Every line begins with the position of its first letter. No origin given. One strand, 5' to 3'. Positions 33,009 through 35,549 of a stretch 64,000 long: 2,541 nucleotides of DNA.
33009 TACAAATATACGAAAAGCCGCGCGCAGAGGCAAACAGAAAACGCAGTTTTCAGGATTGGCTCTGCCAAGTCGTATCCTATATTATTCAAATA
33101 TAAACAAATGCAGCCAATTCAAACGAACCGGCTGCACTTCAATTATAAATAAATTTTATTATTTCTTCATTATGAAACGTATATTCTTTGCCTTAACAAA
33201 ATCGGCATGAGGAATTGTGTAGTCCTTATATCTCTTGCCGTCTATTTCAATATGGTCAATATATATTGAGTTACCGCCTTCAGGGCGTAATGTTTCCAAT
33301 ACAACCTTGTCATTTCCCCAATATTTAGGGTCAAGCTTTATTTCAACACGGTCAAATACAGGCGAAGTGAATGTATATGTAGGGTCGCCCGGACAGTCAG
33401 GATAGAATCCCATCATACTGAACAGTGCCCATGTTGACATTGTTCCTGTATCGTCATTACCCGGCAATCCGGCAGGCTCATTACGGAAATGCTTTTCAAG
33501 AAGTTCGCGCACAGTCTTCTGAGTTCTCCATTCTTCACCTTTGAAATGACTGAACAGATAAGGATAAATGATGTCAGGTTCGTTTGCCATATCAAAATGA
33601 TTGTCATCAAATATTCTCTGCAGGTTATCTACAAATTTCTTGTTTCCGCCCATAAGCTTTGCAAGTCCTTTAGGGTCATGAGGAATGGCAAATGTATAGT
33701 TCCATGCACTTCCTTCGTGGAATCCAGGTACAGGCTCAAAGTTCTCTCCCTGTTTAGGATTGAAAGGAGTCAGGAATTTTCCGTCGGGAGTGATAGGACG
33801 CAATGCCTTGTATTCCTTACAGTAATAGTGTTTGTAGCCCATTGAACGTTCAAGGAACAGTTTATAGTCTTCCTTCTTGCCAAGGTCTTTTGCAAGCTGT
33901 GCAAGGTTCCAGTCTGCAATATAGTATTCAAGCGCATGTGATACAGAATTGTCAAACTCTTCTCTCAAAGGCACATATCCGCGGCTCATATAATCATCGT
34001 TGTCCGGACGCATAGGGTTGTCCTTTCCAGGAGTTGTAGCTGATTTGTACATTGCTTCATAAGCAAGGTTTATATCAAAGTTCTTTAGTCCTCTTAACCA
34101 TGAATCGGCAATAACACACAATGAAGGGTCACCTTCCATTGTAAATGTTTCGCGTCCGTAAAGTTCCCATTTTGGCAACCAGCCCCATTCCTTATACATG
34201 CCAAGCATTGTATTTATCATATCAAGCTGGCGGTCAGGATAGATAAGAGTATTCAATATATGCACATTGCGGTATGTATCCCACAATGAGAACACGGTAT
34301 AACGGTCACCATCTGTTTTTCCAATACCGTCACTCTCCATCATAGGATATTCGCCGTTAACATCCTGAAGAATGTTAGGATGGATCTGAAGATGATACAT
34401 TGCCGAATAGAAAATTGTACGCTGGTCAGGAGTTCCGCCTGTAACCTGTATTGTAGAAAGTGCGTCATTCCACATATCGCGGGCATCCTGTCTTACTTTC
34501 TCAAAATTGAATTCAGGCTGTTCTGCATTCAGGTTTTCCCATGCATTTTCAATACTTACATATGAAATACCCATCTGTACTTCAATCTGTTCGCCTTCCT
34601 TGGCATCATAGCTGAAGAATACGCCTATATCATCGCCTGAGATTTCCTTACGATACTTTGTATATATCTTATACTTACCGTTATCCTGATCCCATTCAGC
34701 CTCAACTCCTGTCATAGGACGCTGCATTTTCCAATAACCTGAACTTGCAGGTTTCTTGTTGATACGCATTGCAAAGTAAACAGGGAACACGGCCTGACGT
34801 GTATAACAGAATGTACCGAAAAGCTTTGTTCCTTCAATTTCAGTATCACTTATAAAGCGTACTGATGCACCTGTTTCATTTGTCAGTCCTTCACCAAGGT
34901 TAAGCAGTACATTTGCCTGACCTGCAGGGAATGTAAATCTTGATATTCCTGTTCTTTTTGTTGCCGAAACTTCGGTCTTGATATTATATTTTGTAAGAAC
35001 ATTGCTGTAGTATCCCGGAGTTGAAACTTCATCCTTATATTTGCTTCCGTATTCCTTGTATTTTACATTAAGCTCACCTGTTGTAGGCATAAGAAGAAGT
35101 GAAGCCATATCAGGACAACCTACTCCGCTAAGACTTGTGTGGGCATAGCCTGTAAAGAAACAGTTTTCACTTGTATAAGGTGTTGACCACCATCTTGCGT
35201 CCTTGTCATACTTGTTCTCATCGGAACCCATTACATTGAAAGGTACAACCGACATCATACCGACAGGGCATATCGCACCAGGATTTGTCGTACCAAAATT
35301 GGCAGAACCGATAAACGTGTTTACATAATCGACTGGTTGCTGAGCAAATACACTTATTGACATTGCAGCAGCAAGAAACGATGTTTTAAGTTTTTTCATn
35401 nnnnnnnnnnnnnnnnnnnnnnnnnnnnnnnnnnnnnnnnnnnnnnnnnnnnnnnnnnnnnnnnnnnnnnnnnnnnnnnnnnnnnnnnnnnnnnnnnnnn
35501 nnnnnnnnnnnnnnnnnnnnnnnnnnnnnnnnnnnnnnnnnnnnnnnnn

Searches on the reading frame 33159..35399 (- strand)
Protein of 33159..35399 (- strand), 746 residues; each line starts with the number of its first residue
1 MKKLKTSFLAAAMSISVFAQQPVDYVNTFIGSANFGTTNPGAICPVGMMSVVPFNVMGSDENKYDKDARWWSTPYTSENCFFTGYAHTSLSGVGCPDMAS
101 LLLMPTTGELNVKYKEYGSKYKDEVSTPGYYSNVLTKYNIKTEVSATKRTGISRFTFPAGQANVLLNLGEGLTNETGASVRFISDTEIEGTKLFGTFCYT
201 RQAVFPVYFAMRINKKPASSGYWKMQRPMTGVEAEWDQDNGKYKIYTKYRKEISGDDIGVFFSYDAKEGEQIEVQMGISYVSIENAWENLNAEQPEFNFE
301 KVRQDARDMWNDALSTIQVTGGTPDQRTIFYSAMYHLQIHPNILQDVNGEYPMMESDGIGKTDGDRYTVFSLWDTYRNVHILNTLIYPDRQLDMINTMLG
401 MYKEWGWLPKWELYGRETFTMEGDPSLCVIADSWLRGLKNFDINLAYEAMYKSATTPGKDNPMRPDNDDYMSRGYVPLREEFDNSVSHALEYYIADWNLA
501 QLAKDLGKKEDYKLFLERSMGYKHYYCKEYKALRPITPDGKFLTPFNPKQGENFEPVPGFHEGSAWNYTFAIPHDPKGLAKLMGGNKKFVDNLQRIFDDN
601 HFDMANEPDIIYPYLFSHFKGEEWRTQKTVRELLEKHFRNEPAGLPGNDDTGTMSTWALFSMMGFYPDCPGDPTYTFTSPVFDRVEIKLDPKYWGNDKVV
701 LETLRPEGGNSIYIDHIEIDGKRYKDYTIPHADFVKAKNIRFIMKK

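Call 28: find_related_loci(query=window:33159-35399:-, collection=genome_contigs, flank=10000)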
Query window:33159-35399:- (746 aa) in genome_contigs; peptide patterns used: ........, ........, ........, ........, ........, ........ (x = any residue, [..] = any of these).
576 stretches matched a pattern; 565 encode a relative of the query (tblastn E <= 1e-3); the best 80 are kept; 80 distinct loci.
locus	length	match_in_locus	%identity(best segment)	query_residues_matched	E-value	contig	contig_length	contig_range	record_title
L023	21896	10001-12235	82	1-745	0e+0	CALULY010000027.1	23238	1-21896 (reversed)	MAG: uncultured Bacteroidaceae bacterium isolate BRZ_SL__bin81 genome assembly, contig: BRZ_SL__NODE_3281_length_23238_c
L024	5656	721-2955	82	1-745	0e+0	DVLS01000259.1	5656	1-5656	MAG TPA_asm: Candidatus Avibacteroides faecavium isolate 3702 MalCec4__C641984_L5656_SRR2134673, whole genome shotgun se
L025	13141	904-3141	79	1-746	0e+0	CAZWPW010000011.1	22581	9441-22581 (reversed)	MAG TPA_asm: uncultured Bacteroidaceae bacterium isolate SRP141132_co3_33 genome assembly, contig: NODE_1698_length_2258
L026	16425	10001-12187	76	17-745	0e+0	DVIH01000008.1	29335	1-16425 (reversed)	MAG TPA_asm: Candidatus Avibacteroides excrementipullorum isolate ChiHjej12B11-16860 ChiHjej12B11M5__C27905_L29335_SRR63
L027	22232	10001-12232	69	1-745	0e+0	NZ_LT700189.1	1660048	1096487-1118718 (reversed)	Parabacteroides massiliensis strain SN4, whole genome shotgun sequence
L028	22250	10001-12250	68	1-745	0e+0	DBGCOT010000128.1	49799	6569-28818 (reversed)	MAG TPA_asm: Bacteroides sp. isolate MAG11519 contig128, whole genome shotgun sequence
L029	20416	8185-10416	69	1-745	0e+0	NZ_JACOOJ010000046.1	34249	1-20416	Parabacteroides hominis strain NSJ-79 N17_ctg046, whole genome shotgun sequence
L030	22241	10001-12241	68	1-745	0e+0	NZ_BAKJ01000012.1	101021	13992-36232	Bacteroides rodentium JCM 16496, whole genome shotgun sequence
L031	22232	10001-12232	69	1-745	0e+0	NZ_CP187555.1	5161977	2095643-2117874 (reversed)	Parabacteroides sp. ASD2025 chromosome, complete genome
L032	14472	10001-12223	68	4-745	0e+0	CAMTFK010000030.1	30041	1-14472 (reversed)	MAG TPA_asm: uncultured Bacteroides sp. isolate SRR13840147_bin.3_metawrap_v1.3_MAG genome assembly, contig: NODE.84_len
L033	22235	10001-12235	69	1-745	0e+0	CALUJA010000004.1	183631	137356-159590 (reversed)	MAG: uncultured Phocaeicola sp. isolate BRZ_R__bin125 genome assembly, contig: BRZ_R__NODE_64_length_183631_cov_17.74923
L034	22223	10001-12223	68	4-745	0e+0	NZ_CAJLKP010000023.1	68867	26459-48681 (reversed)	MAG: uncultured Bacteroides sp. isolate ERR321312-bin.11, whole genome shotgun sequence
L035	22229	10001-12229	68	1-745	0e+0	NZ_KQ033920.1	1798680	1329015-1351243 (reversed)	Parabacteroides gordonii MS-1 = DSM 23371 strain MS-1 aczIC-supercont1.2, whole genome shotgun sequence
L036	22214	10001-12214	68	1-736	0e+0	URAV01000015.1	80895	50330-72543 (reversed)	uncultured Porphyromonadaceae bacterium isolate UMGS835 genome assembly, contig: NODE_102_length_80895_cov_8.738075, who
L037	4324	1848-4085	68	1-745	0e+0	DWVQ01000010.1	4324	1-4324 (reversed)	MAG TPA_asm: Candidatus Phocaeicola gallinarum isolate ChiGjej6B6-595 ChiGjej6B6M5__C15160_L4324_SAMN08009849, whole gen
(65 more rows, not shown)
